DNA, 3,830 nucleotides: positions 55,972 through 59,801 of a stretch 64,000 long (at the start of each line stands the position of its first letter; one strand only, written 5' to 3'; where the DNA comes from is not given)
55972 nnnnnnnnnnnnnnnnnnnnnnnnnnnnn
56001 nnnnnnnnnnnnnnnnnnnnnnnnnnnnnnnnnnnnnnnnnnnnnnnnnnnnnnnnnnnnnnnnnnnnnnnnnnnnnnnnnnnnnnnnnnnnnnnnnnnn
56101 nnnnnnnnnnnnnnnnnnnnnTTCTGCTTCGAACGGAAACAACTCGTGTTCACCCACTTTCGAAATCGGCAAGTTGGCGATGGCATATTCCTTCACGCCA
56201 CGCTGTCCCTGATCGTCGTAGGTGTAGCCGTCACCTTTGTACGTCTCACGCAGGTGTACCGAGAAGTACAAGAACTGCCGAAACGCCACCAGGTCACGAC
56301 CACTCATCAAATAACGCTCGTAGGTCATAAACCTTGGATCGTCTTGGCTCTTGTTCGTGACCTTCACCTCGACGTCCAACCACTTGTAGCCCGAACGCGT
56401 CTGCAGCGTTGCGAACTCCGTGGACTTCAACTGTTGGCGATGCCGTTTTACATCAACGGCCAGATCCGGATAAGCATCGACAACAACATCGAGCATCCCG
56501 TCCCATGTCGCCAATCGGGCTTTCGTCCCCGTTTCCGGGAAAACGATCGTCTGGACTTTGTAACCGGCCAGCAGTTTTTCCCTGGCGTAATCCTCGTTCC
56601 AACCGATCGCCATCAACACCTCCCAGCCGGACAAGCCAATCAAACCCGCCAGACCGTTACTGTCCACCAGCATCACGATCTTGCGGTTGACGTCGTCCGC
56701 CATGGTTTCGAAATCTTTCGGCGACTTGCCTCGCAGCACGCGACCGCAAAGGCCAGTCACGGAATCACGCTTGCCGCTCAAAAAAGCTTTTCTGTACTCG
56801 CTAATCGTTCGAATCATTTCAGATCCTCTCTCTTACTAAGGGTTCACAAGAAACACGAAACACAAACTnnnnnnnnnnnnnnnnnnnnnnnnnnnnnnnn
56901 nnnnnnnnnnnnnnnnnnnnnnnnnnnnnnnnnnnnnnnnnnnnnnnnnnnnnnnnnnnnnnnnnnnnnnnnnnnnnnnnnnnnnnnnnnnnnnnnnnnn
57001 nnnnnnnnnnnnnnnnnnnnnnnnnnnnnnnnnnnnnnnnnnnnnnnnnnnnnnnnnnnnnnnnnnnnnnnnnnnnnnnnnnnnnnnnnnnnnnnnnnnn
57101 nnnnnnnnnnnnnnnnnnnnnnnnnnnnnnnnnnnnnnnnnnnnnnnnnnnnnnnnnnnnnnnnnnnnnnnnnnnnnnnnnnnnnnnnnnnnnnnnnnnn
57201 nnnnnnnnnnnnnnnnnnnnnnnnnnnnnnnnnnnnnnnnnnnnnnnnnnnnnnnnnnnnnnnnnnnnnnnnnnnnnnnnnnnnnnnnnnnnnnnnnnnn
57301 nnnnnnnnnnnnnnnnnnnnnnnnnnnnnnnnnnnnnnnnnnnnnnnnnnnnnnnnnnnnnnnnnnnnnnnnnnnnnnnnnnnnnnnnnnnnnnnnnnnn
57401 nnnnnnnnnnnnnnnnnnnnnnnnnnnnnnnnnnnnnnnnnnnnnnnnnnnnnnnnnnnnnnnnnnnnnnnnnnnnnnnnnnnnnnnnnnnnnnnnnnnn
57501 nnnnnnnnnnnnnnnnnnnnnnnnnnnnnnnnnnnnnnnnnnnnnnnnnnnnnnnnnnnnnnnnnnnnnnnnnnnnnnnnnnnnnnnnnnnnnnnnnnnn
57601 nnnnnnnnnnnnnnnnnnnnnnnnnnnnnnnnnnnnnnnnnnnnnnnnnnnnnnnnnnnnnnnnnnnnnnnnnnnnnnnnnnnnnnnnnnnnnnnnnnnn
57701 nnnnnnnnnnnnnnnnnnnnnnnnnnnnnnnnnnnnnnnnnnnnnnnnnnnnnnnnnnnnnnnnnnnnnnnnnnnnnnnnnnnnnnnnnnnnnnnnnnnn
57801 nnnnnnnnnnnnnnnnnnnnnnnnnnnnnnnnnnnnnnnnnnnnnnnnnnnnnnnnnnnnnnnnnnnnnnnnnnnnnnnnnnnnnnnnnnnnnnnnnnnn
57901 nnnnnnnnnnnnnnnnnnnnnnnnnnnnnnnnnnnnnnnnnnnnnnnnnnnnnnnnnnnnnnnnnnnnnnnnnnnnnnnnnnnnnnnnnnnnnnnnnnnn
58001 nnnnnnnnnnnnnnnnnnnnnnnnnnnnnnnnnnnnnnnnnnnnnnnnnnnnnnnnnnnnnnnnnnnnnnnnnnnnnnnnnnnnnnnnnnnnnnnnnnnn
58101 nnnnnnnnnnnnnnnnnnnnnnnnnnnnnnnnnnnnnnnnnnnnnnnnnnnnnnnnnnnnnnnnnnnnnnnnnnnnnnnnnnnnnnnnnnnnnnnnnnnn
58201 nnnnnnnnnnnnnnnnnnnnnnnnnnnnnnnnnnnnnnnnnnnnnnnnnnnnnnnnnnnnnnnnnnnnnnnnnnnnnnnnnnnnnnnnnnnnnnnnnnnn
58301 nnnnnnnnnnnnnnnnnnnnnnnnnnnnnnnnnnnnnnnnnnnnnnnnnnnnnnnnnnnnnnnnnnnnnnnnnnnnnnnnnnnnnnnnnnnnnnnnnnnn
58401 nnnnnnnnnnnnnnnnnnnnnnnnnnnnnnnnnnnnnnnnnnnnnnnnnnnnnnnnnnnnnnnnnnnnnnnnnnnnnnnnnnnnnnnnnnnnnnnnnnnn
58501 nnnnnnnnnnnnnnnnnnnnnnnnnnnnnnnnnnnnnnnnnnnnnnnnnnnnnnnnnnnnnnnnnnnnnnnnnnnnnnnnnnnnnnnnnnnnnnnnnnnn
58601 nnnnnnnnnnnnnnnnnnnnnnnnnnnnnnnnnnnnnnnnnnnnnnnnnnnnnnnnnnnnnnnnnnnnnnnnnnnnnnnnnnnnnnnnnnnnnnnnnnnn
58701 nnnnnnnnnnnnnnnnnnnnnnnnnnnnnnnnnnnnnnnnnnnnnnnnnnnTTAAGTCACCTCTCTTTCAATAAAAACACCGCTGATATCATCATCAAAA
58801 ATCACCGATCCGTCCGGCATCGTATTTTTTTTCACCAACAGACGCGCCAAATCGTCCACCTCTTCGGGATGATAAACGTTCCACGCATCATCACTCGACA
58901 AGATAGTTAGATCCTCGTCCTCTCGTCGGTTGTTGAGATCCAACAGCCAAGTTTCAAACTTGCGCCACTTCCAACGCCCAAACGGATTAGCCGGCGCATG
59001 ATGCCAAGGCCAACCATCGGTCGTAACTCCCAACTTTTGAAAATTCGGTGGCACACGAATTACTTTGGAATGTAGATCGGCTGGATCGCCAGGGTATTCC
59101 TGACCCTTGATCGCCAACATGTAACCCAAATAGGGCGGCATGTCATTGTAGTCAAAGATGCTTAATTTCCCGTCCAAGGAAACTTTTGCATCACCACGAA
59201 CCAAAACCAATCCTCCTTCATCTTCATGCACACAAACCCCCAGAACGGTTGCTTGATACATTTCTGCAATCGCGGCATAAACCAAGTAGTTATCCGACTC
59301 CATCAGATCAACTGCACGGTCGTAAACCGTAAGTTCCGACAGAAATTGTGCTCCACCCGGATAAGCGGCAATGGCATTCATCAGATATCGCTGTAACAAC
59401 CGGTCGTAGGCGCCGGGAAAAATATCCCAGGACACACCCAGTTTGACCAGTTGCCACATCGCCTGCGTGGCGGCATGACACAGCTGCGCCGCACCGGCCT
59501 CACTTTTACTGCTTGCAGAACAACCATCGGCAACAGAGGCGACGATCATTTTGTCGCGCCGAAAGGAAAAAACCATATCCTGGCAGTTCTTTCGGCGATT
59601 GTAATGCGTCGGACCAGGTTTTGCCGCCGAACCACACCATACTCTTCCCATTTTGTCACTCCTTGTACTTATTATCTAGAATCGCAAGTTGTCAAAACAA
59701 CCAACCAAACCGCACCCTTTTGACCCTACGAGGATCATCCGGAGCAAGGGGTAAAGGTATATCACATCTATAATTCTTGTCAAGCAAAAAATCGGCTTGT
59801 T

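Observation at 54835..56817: Unusual fusion: unknown ~300-aa N-domain + isochorismatase/nicotinamidase-like domain between the kinase and vWA genes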

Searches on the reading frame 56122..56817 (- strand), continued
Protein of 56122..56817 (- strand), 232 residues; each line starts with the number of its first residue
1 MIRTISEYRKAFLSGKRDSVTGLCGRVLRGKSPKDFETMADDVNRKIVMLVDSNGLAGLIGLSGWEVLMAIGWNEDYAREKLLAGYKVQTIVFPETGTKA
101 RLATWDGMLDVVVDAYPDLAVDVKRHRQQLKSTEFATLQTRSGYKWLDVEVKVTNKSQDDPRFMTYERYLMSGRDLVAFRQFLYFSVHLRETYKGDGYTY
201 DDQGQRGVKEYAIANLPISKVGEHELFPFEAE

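Call 55: find_related_loci(query=A2, collection=genome_contigs, flank=10000)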
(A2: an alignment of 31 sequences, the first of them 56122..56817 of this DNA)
Query A2 (232 aa) in genome_contigs; peptide patterns used: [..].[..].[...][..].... (x = any residue, [..] = any of these).
81 stretches matched a pattern; 28 encode a relative of the query (tblastn E <= 1e-3); 27 distinct loci.
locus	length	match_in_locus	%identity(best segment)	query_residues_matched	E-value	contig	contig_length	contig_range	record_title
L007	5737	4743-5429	58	2-232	2e-87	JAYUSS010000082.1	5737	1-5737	MAG: Candidatus Peregrinibacteria bacterium isolate GL117_UP_metabinner_13 GL117_UP_metabinner_13_81, whole genome shotg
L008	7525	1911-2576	48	2-227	5e-69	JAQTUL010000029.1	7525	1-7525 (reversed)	MAG: Candidatus Colwellbacteria bacterium isolate STB_63 NODE_27827_length_7525_cov_12.128683_Sandtown_B, whole genome s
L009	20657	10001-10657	48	5-227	9e-66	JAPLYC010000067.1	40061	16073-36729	MAG: Candidatus Parcubacteria bacterium isolate LacPavin_0920_SED3_MAG_40_21 LacPavin_0920_SED3_scaffold_709243, whole g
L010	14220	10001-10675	47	5-232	5e-64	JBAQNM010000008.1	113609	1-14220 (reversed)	MAG: Candidatus Moraniibacteriota bacterium isolate MFD12002_ilm_asm_bin53 k127_89181, whole genome shotgun sequence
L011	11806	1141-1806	44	2-227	5e-61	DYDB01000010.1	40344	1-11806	MAG TPA_asm: Micavibrio sp. isolate IMS_BF-2 NODE_128_length_40350_cov_46.9244, whole genome shotgun sequence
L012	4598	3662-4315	44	5-227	3e-61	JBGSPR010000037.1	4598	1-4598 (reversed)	MAG: Patescibacteria group bacterium isolate JTS-AC309 k141_4150097, whole genome shotgun sequence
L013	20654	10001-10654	44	5-227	7e-60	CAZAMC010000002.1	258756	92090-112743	MAG TPA_asm: uncultured Gammaproteobacteria bacterium isolate SRP173033_co2_64 genome assembly, contig: NODE_8_length_25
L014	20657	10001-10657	45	5-226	2e-59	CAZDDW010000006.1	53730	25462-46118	MAG TPA_asm: uncultured Gammaproteobacteria bacterium isolate SRP200020_co1_303 genome assembly, contig: NODE_762_length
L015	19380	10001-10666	44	2-227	1e-58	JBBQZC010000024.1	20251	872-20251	MAG: Candidatus Moraniibacteriota bacterium isolate Co_metawrap_2195 Cmw_2195_k141_19676423_length_20251_cov_7.8313, who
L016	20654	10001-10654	44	5-227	4e-58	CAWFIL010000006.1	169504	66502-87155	MAG: uncultured bacterium isolate MFD02134.bin.2.167 genome assembly, contig: contig_60368, whole genome shotgun sequenc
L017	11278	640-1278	43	7-224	1e-57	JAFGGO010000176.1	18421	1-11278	MAG: Promethearchaeota archaeon isolate Zod_Metabat.1389 k87_13743203, whole genome shotgun sequence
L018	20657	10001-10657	48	4-226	1e-65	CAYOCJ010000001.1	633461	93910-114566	MAG TPA_asm: uncultured Gammaproteobacteria bacterium isolate SRP273308_co1_350 genome assembly, contig: NODE_4_length_6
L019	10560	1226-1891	41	2-226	8e-56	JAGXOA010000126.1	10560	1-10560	MAG: Promethearchaeota archaeon isolate bin106 sequence_336891, whole genome shotgun sequence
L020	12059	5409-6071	42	2-226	2e-55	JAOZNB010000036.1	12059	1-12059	MAG: Candidatus Moraniibacteriota bacterium isolate GMC4_bin_51 GMC4_7181_length_12059_cov_10.042319, whole genome shotg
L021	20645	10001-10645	40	5-223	7e-55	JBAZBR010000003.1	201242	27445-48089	MAG: Patescibacteria group bacterium isolate SO_2017_GW1_117 NODE_520_length_201242_cov_1.484703_OW334_2017, whole genom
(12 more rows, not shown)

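Call 69: search_protein_families(library=pfam, alignment_id=A2, max_evalue=10)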
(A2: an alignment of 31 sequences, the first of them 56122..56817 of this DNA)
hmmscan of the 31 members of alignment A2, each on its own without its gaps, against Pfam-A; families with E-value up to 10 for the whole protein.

A. member 1, window:56122-56817:- (232 aa): 2 families
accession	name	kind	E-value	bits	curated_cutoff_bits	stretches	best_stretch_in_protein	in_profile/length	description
PF11611.13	DUF4352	-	0.05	14.3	25.9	1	119-171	12-62/122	Domain of unknown function (DUF4352)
PF18842.6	LPD26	-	0.083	13.5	27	1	26-53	6-33/62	Large polyvalent protein associated domain 26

B. families by the number of members that match (of 31 scanned): 15 families
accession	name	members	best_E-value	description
PF25393.1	LTM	1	0.022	LUBAC thetering domain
PF20463.3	PDH_C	1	0.046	Prephenate dehydrogenase, dimerization domain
PF11611.13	DUF4352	1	0.05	Domain of unknown function (DUF4352)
PF10056.14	DUF2293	1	0.075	Uncharacterized conserved protein (DUF2293)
PF08163.18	DNAPKcs_CC3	1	0.077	DNA-dependent protein kinase catalytic subunit, CC3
PF18842.6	LPD26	1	0.083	Large polyvalent protein associated domain 26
PF16554.10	OAM_dimer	1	0.1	Dimerisation domain of d-ornithine 4,5-aminomutase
PF22745.1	Nlig-Ia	1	0.13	DNA ligase-like, N-terminal NAD+-binding domain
PF12672.12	DUF3793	1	0.13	Protein of unknown function (DUF3793)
PF24440.1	DUF7559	1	0.15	Family of unknown function (DUF7559)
PF07223.17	DUF1421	1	0.17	UBA-like domain (DUF1421)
PF20656.2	MS_N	1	0.2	Malate synthase, N-terminal domain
PF11362.14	DUF3161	1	0.21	Protein of unknown function (DUF3161)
PF01915.27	Glyco_hydro_3_C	1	0.22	Glycosyl hydrolase family 3 C-terminal domain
PF07862.16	Nif11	1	0.23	Nif11 domain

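Call 72: find_related_loci(query=A2, collection=viral_contigs, flank=8000)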
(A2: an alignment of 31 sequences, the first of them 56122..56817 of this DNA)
Query A2 (232 aa) in viral_contigs; peptide patterns used: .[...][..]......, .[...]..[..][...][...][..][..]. (x = any residue, [..] = any of these).
52 stretches matched a pattern; 3 encode a relative of the query (tblastn E <= 1e-3); 3 distinct loci.
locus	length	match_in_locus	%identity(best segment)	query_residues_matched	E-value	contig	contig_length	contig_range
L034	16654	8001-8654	40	4-226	5e-55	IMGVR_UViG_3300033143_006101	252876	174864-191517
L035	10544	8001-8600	39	20-221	4e-51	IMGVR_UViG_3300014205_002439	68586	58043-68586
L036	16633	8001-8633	35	2-221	1e-31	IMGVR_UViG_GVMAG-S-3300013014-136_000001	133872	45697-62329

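Call 77: search_protein_families(library=pfam, alignment_id=A4, max_evalue=0.0001)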
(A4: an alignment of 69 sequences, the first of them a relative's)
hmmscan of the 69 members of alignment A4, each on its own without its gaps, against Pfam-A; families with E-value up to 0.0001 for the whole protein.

A. member 1, L005:5491-6012:+ (173 aa): 1 family
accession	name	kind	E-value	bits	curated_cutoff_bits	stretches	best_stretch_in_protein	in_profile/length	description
PF00293.34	NUDIX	-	2.4e-12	47.4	21.1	1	66-149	29-118/134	NUDIX domain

B. families by the number of members that match (of 69 scanned): 63 families (the first 25 are shown)
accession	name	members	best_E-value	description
PF00664.28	ABC_membrane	2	8.8e-49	ABC transporter transmembrane region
PF00005.33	ABC_tran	2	7.4e-33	ABC transporter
PF00702.32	Hydrolase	2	1.6e-23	haloacid dehalogenase-like hydrolase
PF13649.12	Methyltransf_25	2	2.1e-22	Methyltransferase domain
PF00293.34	NUDIX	2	7.5e-22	NUDIX domain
PF08241.18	Methyltransf_11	2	4.7e-21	Methyltransferase domain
PF01209.24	Ubie_methyltran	2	2.7e-17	ubiE/COQ5 methyltransferase family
PF13847.12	Methyltransf_31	2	1.7e-16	Methyltransferase domain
PF04851.21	ResIII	2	6.3e-16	Type III restriction enzyme, res subunit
PF13489.12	Methyltransf_23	2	3.3e-13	Methyltransferase domain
PF08242.18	Methyltransf_12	2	2.8e-12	Methyltransferase domain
PF00270.35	DEAD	2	2.9e-08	DEAD/DEAH box helicase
PF03747.19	ADP_ribosyl_GH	1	3e-52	ADP-ribosylglycohydrolase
PF00480.26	ROK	1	3.5e-51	ROK family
PF23162.1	AEP_C962R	1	7.5e-48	C962R protein N-terminal AEP domain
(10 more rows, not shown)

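Call 96: find_encoding_contigs(protein=P0098, flank=8000, max_places=1)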
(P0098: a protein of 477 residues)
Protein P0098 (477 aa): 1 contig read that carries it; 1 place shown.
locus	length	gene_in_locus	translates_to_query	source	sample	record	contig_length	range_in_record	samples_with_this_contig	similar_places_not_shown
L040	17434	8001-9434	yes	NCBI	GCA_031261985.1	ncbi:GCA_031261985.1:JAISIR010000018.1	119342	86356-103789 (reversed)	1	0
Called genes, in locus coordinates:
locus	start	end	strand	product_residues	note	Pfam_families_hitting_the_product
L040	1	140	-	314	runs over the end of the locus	PF10688:Imp-YgjV, PF00583:Acetyltransf_1, PF13673:Acetyltransf_10, PF13508:Acetyltransf_7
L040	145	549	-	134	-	PF09719:C_GCAxxG_C_C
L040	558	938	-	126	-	PF00190:Cupin_1, PF05899:Cupin_3 (weak), PF02311:AraC_binding, PF07883:Cupin_2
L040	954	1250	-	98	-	PF07876:Dabb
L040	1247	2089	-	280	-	PF02567:PhzC-PhzF, PF05544:Pro_racemase (weak)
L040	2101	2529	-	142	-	PF09391:DUF2000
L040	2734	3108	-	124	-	-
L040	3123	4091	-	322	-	PF00656:Peptidase_C14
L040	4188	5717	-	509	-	PF00117:GATase, PF07722:Peptidase_C26 (faint), PF02540:NAD_synthase (faint), PF03054:tRNA_Me_trans (weak), PF00958:GMP_synt_C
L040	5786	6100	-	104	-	-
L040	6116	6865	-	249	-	PF00834:Ribul_P_3_epim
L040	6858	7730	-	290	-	PF16745:RsgA_N, PF03193:RsgA_GTPase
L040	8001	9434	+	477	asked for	PF00459:Inositol_P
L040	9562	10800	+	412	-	PF00365:PFK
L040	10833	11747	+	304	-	PF04204:HTS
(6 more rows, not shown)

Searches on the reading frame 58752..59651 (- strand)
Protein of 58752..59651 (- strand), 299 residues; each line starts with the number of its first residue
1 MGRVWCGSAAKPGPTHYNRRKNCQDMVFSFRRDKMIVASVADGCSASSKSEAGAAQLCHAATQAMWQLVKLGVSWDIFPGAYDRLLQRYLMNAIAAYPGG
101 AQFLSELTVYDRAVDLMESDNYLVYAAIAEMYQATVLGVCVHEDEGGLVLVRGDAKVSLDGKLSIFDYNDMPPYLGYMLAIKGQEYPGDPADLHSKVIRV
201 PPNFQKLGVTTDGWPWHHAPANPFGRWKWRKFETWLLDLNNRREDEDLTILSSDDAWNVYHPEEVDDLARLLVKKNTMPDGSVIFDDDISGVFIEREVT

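Call 7: search_protein_families(library=pfam, proteins=[window:58752-59651:-], max_evalue=1)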
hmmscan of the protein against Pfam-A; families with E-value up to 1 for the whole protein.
window:58752-59651:- (299 aa): 2 families
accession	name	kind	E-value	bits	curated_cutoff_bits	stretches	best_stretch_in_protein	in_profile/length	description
PF13672.11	PP2C_2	-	6.7e-11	42.6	24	1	13-215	2-175/209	Protein phosphatase 2C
PF06519.16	TolA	-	0.041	14.5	25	1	36-73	42-79/96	TolA C-terminal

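Call 8: search_protein_families(library=ncbifam, proteins=[window:58752-59651:-], max_evalue=1)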
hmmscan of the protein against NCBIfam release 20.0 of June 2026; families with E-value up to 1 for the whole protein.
window:58752-59651:- (299 aa): 0 families

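Call 10: search_protein_families(library=phrogs, proteins=[window:58752-59651:-], max_evalue=0.1)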
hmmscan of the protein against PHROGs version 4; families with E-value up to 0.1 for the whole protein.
window:58752-59651:- (299 aa): 0 families

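Call 11: search_protein_families(library=padloc, proteins=[window:58752-59651:-], max_evalue=0.1)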
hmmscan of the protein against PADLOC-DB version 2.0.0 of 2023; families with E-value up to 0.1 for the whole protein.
window:58752-59651:- (299 aa): 0 families
